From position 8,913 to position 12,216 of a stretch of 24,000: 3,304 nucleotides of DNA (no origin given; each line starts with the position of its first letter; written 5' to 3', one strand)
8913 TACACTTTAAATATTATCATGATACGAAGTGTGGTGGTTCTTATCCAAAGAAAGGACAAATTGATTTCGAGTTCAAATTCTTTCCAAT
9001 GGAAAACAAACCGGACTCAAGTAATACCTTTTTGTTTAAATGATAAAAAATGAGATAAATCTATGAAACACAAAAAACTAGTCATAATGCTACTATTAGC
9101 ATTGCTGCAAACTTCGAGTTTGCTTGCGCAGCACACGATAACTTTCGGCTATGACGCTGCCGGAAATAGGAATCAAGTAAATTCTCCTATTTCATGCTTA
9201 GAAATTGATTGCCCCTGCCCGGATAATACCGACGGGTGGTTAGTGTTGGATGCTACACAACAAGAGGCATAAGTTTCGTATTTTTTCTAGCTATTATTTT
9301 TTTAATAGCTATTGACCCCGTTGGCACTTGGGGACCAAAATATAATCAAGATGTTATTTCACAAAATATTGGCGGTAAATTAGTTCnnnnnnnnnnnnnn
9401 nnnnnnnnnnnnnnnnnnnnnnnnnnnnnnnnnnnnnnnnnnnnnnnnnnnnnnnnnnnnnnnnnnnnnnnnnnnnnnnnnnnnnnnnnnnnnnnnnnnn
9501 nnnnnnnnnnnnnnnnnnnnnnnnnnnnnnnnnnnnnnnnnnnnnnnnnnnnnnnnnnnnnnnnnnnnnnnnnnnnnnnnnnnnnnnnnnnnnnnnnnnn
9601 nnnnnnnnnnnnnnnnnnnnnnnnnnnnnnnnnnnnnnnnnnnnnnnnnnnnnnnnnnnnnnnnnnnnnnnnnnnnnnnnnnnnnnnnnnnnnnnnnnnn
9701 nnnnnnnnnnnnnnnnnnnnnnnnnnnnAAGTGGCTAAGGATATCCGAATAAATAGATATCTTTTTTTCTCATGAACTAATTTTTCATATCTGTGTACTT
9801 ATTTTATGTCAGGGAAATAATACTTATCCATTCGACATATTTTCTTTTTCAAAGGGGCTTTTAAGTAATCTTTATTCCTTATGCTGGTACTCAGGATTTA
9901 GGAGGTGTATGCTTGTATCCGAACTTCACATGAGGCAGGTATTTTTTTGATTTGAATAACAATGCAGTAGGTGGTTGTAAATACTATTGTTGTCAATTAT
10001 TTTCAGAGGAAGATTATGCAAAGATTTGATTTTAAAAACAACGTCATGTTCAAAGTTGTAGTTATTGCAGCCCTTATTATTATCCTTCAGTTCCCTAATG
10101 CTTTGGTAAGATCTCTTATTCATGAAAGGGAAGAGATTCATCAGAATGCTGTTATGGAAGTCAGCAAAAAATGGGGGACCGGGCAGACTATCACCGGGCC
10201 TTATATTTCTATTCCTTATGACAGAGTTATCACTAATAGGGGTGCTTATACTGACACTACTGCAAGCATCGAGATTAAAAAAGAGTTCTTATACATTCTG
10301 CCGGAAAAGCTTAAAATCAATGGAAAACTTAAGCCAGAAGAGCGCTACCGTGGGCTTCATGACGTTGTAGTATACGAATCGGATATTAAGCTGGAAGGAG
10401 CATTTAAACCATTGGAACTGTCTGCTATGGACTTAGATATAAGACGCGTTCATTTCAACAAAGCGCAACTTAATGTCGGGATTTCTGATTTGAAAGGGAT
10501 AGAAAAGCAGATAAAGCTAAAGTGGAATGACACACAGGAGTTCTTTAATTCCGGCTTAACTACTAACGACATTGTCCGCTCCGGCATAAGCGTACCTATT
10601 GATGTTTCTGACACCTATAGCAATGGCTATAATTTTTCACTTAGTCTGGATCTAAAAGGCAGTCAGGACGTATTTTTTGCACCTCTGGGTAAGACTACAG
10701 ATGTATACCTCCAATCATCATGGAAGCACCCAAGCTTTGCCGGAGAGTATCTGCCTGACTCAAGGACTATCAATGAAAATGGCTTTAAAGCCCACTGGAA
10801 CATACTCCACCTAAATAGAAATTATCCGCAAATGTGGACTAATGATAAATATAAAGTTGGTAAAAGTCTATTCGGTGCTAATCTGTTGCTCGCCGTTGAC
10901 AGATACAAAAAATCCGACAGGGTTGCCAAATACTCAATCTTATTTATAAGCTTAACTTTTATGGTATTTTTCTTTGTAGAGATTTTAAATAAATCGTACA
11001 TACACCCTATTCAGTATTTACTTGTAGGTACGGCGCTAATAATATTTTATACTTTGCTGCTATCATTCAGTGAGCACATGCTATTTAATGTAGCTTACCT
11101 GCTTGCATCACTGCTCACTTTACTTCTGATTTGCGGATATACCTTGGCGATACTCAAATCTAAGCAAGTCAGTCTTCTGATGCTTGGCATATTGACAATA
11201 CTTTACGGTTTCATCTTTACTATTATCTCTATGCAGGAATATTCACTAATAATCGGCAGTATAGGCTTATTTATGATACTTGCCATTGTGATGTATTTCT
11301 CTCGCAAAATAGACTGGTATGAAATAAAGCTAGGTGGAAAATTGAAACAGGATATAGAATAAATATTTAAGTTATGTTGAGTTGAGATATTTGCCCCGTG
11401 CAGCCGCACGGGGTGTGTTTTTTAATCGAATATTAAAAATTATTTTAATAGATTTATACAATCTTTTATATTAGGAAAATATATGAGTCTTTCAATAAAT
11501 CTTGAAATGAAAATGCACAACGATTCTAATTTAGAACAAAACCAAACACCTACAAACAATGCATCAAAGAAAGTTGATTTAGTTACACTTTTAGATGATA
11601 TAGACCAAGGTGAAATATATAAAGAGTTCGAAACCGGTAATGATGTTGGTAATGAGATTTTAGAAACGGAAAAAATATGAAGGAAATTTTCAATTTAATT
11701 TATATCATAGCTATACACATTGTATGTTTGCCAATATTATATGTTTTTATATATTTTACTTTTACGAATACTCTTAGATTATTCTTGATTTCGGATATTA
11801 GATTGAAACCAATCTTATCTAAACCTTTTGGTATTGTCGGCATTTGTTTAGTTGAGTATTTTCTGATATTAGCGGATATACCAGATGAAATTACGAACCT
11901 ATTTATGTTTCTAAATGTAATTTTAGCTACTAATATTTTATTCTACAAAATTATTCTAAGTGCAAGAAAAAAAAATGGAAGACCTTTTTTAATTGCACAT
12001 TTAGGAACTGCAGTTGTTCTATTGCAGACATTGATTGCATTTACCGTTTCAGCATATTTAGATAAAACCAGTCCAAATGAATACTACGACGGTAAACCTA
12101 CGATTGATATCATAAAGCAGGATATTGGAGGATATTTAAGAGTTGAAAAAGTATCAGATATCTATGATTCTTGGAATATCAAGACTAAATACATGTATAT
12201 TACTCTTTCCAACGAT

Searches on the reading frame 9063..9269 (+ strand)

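Call 8: search_protein_families(library=pfam, proteins=[window:9063-9269:+], max_evalue=0.1)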
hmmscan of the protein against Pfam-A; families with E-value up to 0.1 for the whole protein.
window:9063-9269:+ (69 aa): 1 family
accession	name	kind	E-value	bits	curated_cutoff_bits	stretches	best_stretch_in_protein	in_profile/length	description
PF05593.20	RHS_repeat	-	0.025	15.4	22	1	25-42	17-34/38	RHS Repeat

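Call 83: search_protein_families(library=padloc, proteins=[window:9063-9269:+], max_evalue=0.001)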
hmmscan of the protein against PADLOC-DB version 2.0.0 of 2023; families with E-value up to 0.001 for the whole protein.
window:9063-9269:+ (69 aa): 0 families

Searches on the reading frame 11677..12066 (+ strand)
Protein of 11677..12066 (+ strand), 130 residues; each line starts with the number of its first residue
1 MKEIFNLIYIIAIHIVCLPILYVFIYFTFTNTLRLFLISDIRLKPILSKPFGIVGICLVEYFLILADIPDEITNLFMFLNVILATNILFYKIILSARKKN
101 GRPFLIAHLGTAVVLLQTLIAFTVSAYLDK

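Call 69: search_protein_families(library=pfam, proteins=[window:11677-12066:+], max_evalue=0.1)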
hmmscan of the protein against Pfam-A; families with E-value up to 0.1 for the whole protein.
window:11677-12066:+ (130 aa): 0 families
